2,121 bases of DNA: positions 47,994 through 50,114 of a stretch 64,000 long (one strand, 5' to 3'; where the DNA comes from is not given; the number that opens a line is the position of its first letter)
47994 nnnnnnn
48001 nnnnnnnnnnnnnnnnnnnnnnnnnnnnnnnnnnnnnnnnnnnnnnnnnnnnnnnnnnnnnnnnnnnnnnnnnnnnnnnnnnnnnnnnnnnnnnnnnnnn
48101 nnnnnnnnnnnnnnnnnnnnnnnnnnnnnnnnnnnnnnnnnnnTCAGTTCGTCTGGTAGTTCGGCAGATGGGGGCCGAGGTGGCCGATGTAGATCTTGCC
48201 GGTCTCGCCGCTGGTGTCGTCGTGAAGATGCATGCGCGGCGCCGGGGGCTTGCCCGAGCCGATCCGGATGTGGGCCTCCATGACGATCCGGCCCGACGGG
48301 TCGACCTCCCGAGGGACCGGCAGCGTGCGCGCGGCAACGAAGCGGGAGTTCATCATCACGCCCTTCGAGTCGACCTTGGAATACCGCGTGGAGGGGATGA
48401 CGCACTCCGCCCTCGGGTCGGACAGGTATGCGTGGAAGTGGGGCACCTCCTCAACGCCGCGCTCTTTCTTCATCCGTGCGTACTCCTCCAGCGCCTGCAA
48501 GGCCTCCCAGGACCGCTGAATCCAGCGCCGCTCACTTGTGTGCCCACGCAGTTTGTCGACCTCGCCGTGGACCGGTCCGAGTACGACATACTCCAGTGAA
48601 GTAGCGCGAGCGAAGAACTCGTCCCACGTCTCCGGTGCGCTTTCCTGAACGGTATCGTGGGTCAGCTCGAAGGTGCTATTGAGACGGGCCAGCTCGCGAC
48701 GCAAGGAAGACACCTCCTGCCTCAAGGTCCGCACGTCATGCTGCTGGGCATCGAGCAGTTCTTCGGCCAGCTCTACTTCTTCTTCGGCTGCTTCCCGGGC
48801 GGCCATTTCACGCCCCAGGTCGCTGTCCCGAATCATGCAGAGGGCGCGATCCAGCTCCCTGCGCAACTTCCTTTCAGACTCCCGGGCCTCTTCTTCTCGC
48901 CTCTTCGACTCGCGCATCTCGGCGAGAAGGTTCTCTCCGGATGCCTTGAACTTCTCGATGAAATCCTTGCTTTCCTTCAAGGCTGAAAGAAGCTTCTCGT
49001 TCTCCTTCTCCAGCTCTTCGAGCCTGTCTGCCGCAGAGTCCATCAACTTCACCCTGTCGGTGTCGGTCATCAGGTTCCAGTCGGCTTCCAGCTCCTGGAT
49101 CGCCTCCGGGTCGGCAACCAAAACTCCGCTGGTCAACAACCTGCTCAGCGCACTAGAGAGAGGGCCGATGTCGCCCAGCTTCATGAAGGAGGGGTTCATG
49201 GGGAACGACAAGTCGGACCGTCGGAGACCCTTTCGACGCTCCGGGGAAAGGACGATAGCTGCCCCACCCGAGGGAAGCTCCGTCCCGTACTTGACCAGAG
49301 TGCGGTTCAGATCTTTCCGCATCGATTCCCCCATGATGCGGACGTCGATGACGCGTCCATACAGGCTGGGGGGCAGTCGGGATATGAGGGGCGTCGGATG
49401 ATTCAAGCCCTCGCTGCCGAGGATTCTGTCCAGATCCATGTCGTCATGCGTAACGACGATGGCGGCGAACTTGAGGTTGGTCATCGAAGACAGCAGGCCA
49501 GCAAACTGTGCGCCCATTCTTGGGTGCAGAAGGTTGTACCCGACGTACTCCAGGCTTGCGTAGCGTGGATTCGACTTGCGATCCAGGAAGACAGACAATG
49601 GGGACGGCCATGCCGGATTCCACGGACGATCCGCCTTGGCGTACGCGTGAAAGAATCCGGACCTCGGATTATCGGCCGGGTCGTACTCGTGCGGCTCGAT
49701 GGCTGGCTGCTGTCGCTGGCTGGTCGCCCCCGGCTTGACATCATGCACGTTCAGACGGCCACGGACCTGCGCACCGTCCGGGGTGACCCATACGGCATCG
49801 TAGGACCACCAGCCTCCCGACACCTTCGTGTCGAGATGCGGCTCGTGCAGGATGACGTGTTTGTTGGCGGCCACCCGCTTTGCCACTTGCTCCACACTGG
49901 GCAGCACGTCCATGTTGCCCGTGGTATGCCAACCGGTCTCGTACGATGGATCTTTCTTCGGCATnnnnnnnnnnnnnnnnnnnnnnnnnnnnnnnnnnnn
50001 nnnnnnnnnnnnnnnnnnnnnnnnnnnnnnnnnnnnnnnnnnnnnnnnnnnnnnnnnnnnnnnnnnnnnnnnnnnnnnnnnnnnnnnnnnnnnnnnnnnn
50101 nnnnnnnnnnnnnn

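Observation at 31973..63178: Recurrent 12-bp palindrome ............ marks a phage regulon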

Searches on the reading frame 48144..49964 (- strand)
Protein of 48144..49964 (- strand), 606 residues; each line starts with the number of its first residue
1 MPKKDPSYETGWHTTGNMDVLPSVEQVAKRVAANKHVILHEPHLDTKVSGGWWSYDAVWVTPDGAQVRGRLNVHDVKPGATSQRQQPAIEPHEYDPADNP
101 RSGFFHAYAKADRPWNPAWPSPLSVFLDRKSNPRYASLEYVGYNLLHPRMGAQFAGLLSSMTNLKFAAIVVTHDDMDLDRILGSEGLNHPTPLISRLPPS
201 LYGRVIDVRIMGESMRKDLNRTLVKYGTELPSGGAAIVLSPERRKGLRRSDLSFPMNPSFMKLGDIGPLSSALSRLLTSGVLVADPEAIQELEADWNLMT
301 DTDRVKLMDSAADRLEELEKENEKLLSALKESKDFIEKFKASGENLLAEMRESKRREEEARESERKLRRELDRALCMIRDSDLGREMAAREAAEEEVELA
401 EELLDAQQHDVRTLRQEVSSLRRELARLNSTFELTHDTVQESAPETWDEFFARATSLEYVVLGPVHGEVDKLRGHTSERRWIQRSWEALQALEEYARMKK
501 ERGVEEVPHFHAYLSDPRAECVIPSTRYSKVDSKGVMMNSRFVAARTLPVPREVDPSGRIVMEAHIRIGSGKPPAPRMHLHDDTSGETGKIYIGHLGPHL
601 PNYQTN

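Call 83: search_protein_families(library=pfam, proteins=[window:48144-49964:-], max_evalue=0.01)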
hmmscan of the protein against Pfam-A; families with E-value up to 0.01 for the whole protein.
window:48144-49964:- (606 aa): 1 family
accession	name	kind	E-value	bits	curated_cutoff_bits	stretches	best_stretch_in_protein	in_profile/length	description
PF25450.1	Rab11-FIP3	-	0.00014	22.6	31.9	1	305-373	53-121/125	Rab11-FIP3-like domain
